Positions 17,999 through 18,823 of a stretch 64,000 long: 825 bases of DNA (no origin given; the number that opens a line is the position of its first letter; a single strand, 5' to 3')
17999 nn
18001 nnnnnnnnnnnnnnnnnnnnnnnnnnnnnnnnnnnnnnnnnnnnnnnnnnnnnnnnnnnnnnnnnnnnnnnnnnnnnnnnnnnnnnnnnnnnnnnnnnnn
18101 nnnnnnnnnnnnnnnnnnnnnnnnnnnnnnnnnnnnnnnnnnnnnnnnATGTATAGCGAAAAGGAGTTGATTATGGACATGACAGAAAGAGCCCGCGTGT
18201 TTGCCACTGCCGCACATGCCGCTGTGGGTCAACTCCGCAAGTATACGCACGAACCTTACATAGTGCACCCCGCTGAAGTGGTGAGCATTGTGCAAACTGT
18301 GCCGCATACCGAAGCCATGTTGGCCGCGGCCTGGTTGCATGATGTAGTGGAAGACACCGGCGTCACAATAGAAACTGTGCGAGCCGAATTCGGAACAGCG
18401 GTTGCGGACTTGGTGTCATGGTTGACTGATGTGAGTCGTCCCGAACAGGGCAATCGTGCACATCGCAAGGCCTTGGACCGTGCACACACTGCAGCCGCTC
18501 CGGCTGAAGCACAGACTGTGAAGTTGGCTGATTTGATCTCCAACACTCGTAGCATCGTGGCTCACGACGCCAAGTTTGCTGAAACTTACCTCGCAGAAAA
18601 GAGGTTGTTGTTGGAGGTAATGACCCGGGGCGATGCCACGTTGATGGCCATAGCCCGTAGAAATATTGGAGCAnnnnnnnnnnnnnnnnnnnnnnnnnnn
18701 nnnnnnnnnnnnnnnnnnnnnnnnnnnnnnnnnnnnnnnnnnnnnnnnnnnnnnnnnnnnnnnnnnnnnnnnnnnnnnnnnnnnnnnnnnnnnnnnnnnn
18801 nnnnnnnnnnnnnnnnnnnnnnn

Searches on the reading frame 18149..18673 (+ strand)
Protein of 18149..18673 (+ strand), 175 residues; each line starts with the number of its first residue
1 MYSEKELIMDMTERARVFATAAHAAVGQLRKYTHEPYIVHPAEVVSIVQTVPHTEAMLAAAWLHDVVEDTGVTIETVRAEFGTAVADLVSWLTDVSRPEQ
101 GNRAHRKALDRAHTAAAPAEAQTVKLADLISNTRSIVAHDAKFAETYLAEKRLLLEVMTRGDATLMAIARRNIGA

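Call 31: search_protein_families(library=pfam, proteins=[window:18149-18673:+], max_evalue=0.001)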
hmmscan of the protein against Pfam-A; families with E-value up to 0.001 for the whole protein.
window:18149-18673:+ (175 aa): 1 family
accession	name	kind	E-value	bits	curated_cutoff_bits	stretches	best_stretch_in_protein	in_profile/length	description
PF13328.12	HD_4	-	1.3e-16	61.2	27.2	1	15-139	1-130/156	HD domain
